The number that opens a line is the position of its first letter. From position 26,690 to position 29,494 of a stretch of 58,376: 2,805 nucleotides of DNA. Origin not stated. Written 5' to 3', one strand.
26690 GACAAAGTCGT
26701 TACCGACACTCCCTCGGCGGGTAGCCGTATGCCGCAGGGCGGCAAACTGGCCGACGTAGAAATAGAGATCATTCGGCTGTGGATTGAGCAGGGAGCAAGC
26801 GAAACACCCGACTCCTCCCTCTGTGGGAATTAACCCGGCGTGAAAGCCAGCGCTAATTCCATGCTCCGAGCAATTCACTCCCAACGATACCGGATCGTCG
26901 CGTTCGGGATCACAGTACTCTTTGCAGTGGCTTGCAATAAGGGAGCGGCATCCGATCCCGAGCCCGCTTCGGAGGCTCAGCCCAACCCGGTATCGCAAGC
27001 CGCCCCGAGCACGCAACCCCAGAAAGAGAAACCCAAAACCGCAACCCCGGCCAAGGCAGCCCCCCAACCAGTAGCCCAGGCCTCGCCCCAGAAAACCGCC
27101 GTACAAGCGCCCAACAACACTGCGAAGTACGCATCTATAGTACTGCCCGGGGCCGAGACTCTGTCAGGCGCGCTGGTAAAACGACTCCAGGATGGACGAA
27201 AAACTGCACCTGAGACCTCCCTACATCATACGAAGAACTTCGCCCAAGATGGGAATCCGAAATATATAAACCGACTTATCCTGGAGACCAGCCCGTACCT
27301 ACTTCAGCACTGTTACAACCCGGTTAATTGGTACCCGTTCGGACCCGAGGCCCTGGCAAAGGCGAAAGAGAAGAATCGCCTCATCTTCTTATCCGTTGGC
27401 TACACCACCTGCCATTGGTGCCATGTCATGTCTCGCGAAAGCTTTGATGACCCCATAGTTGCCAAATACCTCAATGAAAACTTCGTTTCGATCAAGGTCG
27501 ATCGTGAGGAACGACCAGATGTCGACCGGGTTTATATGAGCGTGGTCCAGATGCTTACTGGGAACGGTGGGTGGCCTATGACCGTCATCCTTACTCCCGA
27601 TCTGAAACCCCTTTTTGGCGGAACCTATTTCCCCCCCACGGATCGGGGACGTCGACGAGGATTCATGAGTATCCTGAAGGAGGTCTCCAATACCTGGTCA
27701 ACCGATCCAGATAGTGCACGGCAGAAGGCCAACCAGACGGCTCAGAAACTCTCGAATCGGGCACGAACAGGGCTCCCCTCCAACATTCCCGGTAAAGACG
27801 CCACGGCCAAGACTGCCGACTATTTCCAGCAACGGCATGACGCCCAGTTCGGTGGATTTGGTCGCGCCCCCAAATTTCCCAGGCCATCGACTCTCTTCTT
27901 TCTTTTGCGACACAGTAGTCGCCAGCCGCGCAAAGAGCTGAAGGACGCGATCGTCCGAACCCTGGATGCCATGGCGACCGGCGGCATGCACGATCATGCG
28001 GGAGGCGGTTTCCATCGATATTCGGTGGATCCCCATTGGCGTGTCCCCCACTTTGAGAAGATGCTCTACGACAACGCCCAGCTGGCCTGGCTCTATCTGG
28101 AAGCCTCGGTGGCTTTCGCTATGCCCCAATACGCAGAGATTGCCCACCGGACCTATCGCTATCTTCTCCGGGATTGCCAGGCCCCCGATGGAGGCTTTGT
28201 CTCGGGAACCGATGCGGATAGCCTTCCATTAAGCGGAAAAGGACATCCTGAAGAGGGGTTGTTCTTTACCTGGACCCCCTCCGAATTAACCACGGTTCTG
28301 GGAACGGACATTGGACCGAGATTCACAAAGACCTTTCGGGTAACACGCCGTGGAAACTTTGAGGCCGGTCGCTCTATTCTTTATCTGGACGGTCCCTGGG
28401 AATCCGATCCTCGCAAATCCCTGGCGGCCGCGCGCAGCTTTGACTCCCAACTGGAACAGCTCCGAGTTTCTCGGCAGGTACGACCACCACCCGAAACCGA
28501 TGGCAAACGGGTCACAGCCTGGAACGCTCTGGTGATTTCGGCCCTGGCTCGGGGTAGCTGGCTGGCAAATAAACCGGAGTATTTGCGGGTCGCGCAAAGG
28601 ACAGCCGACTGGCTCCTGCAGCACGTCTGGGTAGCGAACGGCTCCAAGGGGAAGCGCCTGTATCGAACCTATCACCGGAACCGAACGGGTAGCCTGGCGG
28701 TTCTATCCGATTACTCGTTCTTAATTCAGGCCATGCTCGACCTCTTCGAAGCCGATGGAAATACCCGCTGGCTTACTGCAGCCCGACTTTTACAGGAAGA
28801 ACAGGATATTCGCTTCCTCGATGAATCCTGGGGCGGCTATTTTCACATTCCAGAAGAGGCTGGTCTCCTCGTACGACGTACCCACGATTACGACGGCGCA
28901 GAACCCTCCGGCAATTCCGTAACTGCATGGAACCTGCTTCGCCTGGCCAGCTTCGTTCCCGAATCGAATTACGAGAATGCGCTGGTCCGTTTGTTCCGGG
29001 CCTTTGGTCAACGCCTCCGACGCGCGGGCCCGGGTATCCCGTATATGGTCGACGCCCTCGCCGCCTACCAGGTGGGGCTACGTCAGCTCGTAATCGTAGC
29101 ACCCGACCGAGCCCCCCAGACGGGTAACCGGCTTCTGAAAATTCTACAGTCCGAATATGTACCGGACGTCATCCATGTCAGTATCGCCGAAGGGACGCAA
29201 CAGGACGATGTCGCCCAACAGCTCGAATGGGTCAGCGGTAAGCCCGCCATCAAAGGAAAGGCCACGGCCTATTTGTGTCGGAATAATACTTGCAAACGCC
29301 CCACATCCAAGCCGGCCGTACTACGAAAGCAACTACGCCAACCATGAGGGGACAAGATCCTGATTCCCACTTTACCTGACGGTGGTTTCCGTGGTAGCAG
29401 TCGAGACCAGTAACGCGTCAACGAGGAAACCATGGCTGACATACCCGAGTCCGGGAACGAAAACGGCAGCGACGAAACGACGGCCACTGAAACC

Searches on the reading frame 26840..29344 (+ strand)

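Call 42: search_protein_families(library=pfam, proteins=[window:26840-29344:+], max_evalue=0.001)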
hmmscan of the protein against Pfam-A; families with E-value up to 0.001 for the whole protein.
window:26840-29344:+ (835 aa): 2 families
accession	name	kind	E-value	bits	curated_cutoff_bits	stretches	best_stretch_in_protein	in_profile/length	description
PF03190.21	Thioredox_DsbH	-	3.2e-72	242.2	27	1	144-304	2-162/163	Protein of unknown function, DUF255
PF13899.12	Thioredoxin_7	-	5.1e-09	36.6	27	1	164-253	2-83/83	Thioredoxin-like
